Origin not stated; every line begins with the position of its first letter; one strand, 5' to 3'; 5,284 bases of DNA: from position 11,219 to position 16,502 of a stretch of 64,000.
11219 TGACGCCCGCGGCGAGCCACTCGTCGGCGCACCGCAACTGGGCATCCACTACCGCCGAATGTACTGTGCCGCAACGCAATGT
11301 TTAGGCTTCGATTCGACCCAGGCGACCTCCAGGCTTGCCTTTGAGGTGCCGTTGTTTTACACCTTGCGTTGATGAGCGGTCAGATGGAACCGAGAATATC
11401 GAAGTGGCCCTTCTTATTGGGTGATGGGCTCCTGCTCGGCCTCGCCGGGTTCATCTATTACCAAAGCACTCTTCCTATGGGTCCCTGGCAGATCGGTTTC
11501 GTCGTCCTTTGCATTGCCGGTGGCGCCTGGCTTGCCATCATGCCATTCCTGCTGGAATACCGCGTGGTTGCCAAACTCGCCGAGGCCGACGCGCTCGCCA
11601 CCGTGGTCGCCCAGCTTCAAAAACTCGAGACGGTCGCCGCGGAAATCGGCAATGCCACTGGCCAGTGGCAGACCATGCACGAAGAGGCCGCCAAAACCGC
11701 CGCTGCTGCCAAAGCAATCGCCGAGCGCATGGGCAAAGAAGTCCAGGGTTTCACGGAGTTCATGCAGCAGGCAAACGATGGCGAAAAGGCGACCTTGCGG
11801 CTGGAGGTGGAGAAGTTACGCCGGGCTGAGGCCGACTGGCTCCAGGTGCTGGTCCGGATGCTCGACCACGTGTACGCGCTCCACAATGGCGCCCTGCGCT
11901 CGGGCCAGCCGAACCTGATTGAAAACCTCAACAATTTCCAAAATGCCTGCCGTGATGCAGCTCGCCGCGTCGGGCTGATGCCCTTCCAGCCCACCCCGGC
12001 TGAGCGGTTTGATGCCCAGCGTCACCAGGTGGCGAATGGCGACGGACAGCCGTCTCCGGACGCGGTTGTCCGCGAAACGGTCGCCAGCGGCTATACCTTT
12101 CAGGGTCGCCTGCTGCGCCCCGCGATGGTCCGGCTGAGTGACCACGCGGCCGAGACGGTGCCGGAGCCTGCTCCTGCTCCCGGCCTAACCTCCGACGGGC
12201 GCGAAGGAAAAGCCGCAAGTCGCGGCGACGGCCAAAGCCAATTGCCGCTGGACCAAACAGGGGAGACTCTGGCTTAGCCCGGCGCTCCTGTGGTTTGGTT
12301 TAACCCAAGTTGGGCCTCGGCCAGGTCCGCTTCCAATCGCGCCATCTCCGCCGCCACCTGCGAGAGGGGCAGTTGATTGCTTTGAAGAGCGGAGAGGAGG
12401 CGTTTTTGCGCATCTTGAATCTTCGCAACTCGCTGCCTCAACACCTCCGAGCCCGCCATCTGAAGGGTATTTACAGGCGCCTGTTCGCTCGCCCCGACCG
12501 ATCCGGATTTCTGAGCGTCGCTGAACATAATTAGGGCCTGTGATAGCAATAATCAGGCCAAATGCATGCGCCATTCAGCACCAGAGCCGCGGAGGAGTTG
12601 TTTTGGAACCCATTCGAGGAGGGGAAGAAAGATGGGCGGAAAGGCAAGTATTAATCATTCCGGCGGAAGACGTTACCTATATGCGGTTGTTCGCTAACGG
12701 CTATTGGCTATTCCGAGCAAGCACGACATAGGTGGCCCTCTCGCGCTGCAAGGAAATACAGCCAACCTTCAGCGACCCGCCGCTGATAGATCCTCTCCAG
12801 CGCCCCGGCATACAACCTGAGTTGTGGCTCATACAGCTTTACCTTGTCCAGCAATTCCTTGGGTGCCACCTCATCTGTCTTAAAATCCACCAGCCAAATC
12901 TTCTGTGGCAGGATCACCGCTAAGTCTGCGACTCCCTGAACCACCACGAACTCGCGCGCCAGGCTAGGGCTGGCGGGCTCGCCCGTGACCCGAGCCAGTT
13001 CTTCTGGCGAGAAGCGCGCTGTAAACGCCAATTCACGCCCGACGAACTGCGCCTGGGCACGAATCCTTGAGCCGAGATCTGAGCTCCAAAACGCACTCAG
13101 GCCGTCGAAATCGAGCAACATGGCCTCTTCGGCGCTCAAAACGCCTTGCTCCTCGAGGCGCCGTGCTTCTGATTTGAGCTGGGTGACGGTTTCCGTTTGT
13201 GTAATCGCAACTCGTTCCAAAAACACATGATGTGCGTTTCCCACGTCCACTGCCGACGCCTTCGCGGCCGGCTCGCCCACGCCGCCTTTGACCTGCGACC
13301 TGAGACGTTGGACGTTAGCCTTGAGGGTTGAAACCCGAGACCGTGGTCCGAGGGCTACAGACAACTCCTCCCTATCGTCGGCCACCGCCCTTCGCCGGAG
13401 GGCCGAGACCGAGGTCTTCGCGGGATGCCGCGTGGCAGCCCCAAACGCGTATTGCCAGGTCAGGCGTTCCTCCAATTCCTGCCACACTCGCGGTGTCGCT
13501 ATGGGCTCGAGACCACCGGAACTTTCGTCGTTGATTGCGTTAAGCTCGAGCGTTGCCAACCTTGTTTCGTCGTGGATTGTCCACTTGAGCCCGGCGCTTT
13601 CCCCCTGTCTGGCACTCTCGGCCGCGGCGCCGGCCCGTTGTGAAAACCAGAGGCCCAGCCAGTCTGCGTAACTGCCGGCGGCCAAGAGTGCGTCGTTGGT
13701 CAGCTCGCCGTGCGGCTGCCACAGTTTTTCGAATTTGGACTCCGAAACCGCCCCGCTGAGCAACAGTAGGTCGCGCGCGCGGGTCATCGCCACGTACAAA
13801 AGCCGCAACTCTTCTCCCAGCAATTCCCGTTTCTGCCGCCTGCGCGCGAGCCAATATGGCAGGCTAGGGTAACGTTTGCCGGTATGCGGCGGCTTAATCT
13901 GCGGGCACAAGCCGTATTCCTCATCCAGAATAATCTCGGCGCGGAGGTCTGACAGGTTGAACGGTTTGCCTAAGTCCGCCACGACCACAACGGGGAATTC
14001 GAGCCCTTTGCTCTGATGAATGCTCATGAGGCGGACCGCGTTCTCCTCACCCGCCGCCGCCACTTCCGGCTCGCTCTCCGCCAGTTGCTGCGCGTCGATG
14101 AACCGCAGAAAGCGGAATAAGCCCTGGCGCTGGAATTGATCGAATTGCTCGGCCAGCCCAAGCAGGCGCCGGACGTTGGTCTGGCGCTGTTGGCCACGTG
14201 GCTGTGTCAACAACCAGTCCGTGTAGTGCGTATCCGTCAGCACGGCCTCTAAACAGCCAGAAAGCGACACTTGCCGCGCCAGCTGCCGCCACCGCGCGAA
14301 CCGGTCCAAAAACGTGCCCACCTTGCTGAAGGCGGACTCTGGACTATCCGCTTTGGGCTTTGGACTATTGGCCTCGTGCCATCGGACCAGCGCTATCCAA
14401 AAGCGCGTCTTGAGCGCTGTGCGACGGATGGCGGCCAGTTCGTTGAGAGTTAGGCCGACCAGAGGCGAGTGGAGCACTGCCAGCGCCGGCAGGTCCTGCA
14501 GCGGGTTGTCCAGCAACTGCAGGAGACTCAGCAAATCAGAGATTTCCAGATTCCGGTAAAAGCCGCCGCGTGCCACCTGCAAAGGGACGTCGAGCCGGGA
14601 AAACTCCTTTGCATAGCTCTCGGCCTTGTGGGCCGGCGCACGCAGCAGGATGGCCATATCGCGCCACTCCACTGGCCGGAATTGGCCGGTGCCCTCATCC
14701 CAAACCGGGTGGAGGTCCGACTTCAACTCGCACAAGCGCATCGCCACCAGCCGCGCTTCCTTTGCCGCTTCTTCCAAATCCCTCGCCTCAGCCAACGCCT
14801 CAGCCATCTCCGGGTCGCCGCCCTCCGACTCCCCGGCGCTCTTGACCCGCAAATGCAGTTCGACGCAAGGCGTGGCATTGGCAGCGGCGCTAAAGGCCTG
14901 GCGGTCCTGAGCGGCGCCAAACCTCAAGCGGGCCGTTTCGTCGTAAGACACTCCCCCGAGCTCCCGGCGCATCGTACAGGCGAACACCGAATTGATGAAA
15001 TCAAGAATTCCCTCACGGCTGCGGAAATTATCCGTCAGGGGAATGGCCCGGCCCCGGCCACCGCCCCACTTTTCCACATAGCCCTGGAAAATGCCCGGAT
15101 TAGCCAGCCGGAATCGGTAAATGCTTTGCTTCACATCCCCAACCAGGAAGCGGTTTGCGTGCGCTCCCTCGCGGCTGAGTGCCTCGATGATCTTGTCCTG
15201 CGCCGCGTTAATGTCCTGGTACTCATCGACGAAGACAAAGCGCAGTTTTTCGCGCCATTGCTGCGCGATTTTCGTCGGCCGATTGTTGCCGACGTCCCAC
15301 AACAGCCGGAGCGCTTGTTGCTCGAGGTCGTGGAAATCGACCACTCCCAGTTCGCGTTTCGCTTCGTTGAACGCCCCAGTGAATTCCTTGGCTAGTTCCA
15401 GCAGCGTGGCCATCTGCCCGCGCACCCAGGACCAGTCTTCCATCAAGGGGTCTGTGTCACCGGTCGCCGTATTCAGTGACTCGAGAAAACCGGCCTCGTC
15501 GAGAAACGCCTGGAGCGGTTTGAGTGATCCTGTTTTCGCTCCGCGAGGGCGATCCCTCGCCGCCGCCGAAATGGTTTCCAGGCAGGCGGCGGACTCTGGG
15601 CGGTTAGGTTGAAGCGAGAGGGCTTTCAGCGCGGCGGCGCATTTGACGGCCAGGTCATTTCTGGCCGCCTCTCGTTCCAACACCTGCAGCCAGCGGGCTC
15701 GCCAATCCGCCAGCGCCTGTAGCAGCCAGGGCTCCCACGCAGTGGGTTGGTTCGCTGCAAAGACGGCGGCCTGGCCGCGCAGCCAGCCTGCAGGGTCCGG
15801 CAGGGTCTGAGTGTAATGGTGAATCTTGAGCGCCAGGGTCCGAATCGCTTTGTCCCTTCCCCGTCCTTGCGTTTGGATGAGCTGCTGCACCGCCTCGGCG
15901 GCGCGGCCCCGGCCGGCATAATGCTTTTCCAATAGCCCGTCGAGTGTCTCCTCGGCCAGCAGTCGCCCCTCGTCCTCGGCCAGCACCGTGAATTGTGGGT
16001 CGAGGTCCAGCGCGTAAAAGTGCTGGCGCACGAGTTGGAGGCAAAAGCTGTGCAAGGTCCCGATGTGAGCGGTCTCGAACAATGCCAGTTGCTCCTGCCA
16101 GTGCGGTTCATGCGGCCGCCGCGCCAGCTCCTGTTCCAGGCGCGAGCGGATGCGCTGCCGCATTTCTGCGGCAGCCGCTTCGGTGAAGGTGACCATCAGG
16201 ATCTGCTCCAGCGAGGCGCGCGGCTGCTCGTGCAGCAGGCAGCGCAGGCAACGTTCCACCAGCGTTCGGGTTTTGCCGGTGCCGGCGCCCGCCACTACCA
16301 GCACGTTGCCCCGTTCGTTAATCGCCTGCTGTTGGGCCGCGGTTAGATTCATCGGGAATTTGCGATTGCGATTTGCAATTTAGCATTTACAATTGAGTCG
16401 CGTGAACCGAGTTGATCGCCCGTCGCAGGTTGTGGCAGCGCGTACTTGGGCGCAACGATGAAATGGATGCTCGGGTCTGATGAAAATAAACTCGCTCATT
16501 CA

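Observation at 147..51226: Dispersed family of degenerate heptanucleotide (7-8 nt) tandem arrays at 15 or more loci, reusing the same unit vocabulary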

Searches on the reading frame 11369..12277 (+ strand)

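Call 59: search_protein_families(library=pfam, max_evalue=0.00001, proteins=[window:11369-12277:+])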
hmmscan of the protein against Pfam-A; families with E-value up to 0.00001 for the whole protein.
window:11369-12277:+ (302 aa): 1 family
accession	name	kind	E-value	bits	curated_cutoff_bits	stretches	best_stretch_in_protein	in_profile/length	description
PF01025.24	GrpE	-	1.2e-11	45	25.8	1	99-257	12-164/165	GrpE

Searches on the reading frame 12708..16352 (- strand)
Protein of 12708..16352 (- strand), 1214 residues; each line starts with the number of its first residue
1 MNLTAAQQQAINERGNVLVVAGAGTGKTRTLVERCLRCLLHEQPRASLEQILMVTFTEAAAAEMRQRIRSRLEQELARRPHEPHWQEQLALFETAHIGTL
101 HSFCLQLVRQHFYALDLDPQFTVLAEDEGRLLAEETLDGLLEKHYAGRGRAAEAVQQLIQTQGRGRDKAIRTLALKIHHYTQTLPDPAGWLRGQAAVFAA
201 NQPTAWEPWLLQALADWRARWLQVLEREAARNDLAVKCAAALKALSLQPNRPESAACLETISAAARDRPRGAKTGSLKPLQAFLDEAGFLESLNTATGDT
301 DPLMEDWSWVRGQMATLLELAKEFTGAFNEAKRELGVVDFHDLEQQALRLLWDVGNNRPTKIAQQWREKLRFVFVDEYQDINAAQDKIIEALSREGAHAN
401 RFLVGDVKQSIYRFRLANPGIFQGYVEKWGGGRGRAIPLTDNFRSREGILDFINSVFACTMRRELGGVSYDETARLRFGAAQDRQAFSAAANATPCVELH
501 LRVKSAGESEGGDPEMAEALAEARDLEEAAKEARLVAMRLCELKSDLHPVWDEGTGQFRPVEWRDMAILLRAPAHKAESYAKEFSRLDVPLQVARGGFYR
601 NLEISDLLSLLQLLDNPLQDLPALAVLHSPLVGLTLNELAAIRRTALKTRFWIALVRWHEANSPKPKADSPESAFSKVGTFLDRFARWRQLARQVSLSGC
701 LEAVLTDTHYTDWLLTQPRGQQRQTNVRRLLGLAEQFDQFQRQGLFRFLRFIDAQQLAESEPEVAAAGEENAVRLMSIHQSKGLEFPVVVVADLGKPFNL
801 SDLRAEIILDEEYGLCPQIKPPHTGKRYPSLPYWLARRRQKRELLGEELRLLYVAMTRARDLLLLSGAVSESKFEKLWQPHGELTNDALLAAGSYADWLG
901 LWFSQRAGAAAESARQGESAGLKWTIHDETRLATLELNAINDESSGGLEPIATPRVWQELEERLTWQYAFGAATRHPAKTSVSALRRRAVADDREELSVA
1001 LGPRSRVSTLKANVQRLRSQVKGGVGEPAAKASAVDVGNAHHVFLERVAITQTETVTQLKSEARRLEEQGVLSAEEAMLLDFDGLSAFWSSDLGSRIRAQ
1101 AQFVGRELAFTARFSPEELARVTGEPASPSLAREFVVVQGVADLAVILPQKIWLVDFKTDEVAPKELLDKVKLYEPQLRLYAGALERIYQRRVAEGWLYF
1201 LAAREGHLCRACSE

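Call 11: search_protein_families(library=pfam, proteins=[window:12708-16352:-])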
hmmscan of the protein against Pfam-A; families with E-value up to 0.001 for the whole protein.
window:12708-16352:- (1214 aa): 4 families
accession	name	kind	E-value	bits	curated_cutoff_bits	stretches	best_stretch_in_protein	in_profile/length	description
PF00580.27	UvrD-helicase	-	2.9e-56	191.6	23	1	3-423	1-264/271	UvrD/REP helicase N-terminal domain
PF13361.12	UvrD_C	-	5e-27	95.7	25.6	1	438-866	2-346/350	UvrD-like helicase C-terminal domain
PF13245.12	AAA_19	-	7.1e-18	65.5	25.1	1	7-415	1-134/134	AAA domain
PF13538.12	UvrD_C_2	-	3.3e-10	40.1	27.4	1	773-793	2-22/52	UvrD-like helicase C-terminal domain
